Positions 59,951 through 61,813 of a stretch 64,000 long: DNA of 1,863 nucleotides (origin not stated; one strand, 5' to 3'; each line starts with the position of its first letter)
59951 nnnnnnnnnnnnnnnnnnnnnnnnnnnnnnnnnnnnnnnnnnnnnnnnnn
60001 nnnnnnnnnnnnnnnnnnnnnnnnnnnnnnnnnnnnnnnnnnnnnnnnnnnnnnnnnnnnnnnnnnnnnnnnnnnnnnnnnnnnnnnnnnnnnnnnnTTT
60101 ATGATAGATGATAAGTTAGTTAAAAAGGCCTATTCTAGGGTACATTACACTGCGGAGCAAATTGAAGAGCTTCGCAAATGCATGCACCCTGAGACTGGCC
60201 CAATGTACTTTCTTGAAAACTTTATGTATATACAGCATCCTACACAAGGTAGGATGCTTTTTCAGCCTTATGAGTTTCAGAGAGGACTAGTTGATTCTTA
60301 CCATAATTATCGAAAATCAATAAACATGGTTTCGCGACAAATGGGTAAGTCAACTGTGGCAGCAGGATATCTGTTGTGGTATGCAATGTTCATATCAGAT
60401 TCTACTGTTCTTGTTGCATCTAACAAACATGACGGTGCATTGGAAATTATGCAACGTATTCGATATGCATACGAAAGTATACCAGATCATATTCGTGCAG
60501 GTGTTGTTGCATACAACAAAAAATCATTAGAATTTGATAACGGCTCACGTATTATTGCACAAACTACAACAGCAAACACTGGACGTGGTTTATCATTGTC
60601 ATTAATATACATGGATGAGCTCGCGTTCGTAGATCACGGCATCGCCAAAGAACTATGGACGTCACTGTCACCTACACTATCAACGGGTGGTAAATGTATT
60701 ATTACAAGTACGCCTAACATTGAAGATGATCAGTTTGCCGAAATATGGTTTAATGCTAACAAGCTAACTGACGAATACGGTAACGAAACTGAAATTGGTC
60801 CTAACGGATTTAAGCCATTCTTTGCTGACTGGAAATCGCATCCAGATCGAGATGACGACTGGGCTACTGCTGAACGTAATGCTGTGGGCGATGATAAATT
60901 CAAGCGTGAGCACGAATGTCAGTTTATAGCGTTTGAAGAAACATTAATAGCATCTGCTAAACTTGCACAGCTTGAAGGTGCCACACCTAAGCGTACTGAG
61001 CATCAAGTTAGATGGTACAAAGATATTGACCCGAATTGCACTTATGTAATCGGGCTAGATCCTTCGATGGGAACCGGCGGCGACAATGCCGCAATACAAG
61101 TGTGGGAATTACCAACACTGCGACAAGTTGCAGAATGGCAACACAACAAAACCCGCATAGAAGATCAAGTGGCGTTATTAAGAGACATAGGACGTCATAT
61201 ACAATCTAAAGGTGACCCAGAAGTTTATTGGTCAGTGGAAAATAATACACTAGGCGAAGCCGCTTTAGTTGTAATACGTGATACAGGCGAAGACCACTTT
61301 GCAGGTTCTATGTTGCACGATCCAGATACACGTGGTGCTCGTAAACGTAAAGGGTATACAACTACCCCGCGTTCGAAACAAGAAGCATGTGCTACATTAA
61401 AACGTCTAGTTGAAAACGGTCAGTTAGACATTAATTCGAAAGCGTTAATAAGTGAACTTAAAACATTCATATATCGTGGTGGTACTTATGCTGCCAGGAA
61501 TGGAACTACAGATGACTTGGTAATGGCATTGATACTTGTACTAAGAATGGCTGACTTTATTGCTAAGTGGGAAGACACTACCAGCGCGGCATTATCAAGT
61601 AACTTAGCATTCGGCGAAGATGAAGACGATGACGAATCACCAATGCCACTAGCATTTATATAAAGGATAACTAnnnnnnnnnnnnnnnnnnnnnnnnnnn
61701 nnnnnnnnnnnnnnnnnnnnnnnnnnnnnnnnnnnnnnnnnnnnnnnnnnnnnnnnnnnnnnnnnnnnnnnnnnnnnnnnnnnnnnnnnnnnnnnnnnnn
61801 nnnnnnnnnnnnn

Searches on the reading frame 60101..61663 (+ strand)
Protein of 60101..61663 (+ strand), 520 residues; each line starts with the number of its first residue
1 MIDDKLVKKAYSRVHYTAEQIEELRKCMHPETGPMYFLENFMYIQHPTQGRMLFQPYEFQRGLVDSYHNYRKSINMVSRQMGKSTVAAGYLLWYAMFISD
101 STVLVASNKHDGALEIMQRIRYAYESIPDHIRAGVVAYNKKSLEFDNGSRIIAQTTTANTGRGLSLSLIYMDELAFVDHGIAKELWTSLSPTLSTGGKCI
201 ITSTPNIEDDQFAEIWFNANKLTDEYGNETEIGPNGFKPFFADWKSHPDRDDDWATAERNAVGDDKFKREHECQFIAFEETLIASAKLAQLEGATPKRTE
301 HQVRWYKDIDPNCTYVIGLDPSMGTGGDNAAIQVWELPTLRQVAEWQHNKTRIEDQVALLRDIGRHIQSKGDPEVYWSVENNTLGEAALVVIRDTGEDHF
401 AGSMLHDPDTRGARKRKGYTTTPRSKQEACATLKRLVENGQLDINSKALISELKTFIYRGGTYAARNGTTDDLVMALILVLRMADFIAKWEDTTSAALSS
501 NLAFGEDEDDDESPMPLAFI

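Call 54: search_protein_families(library=phrogs, proteins=[window:60101-61663:+], max_evalue=0.00001)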
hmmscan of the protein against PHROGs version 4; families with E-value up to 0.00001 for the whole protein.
window:60101-61663:+ (520 aa): 10 families
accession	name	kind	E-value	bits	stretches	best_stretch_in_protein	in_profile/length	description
phrog_36964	-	head and packaging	8.8e-131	438.6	2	84-509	435-874/890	terminase large subunit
phrog_5989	-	head and packaging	1.1e-51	177.1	1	7-274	97-333/347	terminase large subunit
phrog_2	-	head and packaging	1.9e-44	153.6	1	52-488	262-596/807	terminase large subunit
phrog_9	-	head and packaging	1.8e-16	61.2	1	40-345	190-510/812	terminase large subunit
phrog_7579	-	head and packaging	5.7e-16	59.5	1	76-287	23-225/239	terminase large subunit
phrog_38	-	head and packaging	3.3e-14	53.5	1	36-494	275-713/760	terminase large subunit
phrog_24361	-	head and packaging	4.2e-13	50.4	1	376-493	28-147/162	terminase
phrog_26724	-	unknown function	2.7e-10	41.1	1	36-205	15-183/192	-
phrog_675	-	head and packaging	1.7e-07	31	1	26-209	16-195/576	terminase large subunit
phrog_38407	-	unknown function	9.6e-07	29.1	1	308-483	175-347/370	-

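Call 69: search_dna_similar(query=window:60101-61663:+, collection=phages, mode=protein, max_rows=15)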
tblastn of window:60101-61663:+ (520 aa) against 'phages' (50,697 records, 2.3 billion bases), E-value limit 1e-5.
Records with a match: 2729; places in all: 2794; records where one place covers at least 80% of the query: 2369.
Best place of each record, by identity: 60-80% 11; <60% 2718.
By first word of the organism name: Escherichia 668; Synechococcus 378; Klebsiella 341; Salmonella 209; Vibrio 137; Shigella 89; Aeromonas 81; Microbacterium 77; Acinetobacter 71; Cyanophage 61; and 75 more.
By host as written in the record: - 472; Escherichia coli 278; Klebsiella pneumoniae 122; Synechococcus 107; Microbacterium foliorum NRRL B-24224 44; Escherichia coli O157:H7 38; Synechococcus sp. 38; Salmonella enterica 32; and 603 more.
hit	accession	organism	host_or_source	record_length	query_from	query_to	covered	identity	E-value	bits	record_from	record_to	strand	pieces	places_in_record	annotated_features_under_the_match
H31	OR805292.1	Pseudomonas phage Cassandra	Pseudomonas aeruginosa PAO1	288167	3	519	99%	63.8%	0e+0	714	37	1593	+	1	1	terminase large subunit | hypothetical protein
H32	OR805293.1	Pseudomonas phage Deifobo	Pseudomonas aeruginosa PAO1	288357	3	519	99%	63.8%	0e+0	714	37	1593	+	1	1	terminase large subunit | hypothetical protein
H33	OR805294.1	Pseudomonas phage Ettore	Pseudomonas aeruginosa PAO1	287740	3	519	99%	63.8%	0e+0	714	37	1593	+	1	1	terminase large subunit | hypothetical protein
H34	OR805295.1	Pseudomonas phage Paride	Pseudomonas aeruginosa PAO1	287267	3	519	99%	63.8%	0e+0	714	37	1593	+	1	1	terminase large subunit | hypothetical protein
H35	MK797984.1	Pseudomonas phage vB_PaeM_PA5oct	-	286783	3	519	99%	63.8%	0e+0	714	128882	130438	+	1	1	hypothetical protein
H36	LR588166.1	Pseudomonas phage vB_PaeM_MIJ3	-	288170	3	519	99%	63.8%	0e+0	714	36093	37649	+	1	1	phage terminase, large ...: phage terminase, large subunit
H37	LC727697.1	Pseudomonas phage sp. 30-2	Pseudomonas aeruginosa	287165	3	519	99%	63.8%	0e+0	714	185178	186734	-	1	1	hypothetical protein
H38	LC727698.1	Pseudomonas phage sp. 30-3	Pseudomonas aeruginosa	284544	3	519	99%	63.8%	0e+0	714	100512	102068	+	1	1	hypothetical protein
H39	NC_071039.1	Pseudomonas phage vB_PaeM_PA5oct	-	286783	3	519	99%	63.8%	0e+0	714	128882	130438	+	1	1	terminase large subunit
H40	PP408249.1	Pseudomonas phage vB_Pa-PAC2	Pseudomonas aeruginosa PAO1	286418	3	519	99%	63.8%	0e+0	714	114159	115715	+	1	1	DNA terminase packaging enzyme large subunit | hypothetical protein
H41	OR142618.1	Pseudomonas phage Callisto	Pseudomonas aeruginosa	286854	3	519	99%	63.8%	0e+0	714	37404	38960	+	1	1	hypothetical protein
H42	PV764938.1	Sinorhizobium phage Phosso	Sinohrizobium meliloti NRRL L-50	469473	3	519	99%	48.9%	2e-163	519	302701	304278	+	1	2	terminase large subunit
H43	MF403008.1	Agrobacterium phage Atu_ph07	Agrobacterium tumefaciens C58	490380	6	503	96%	48.1%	5e-139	508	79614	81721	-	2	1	terminase DNA packaging enzyme large | terminase large subunit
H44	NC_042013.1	Agrobacterium phage Atu_ph07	Agrobacterium tumefaciens C58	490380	6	503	96%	48.1%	5e-139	508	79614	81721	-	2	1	terminase large subunit (x2)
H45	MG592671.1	Vibrio phage 2.275.O._10N.286.54.E11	Vibrio cyclitrophicus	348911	6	520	99%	45.3%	4e-148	475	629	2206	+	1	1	terminase-like family protein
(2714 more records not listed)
